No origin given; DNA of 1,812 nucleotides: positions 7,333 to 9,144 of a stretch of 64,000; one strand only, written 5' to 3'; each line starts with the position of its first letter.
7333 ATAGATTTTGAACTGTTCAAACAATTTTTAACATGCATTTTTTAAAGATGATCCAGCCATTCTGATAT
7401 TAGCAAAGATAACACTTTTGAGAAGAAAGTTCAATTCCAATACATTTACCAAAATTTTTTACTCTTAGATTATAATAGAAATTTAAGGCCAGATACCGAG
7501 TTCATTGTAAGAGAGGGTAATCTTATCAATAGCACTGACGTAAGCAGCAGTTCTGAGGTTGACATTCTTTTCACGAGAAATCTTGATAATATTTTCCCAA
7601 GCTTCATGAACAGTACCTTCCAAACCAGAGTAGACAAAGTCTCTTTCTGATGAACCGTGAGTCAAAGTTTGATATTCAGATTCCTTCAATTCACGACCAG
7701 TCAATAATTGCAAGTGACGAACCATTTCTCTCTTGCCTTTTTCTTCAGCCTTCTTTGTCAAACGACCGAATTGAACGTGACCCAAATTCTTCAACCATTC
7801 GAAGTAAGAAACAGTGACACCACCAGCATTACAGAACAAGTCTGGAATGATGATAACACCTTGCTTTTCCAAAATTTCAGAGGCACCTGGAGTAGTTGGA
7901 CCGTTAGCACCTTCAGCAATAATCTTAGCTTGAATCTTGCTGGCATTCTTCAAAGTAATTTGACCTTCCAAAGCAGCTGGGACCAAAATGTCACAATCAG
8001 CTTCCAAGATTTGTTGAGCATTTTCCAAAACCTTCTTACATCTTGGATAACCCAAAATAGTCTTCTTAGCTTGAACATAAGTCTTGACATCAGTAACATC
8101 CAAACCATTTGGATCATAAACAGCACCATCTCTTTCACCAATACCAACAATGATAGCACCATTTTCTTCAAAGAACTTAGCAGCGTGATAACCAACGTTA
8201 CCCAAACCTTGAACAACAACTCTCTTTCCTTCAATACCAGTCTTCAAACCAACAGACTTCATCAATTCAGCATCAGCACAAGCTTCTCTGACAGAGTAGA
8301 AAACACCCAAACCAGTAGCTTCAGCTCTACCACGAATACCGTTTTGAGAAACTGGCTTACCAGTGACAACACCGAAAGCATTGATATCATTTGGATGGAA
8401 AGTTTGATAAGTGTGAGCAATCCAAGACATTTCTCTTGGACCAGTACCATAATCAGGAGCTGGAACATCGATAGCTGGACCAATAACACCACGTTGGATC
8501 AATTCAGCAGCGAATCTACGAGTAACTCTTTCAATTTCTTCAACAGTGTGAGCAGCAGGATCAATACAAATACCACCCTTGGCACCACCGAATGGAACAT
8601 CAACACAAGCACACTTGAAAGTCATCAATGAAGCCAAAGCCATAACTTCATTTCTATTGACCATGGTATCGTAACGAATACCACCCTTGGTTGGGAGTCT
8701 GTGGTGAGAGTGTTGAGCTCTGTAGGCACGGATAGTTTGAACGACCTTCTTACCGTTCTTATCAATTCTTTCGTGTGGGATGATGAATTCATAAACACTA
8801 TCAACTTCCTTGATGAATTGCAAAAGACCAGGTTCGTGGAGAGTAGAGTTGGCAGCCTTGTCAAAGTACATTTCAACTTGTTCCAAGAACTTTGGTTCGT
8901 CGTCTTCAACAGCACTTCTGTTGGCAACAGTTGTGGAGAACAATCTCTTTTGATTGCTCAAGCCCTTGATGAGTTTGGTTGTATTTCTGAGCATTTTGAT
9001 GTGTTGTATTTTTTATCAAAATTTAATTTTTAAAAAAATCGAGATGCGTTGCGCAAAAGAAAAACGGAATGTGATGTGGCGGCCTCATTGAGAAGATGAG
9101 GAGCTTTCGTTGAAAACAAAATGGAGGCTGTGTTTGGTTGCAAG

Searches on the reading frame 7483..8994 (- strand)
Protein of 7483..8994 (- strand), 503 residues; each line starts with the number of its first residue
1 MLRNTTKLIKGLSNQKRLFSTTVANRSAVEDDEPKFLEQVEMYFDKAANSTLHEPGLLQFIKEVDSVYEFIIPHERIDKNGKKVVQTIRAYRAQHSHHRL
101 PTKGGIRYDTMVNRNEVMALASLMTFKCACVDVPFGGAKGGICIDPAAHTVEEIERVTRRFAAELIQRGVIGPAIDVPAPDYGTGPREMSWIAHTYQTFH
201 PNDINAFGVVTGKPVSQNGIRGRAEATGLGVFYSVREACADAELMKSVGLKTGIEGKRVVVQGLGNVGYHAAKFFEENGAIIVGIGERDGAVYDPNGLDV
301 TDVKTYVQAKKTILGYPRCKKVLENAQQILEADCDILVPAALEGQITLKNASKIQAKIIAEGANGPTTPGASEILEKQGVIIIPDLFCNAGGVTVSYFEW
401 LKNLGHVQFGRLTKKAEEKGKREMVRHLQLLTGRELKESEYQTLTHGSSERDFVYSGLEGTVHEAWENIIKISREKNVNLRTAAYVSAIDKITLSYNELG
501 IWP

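Call 22: search_protein_families(library=pfam, proteins=[window:7483-8994:-], max_evalue=0.001)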
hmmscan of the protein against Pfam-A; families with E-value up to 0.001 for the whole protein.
window:7483-8994:- (503 aa): 3 families
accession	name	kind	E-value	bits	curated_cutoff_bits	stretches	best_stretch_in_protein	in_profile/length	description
PF00208.27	ELFV_dehydrog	-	8.1e-62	209.5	23.4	1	219-409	2-190/241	Glutamate/Leucine/Phenylalanine/Valine dehydrogenase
PF02812.23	ELFV_dehydrog_N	-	7.1e-46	155.6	25.3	1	83-197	16-128/129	Glu/Leu/Phe/Val dehydrogenase, dimerisation domain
PF05088.18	Bac_GDH_CD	-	0.00097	18.2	22.8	0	350-400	398-448/497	Bacterial NAD-glutamate dehydrogenase, catalytic domain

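Call 50: find_encoding_contigs(protein=P0015, flank=10000, max_places=3)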
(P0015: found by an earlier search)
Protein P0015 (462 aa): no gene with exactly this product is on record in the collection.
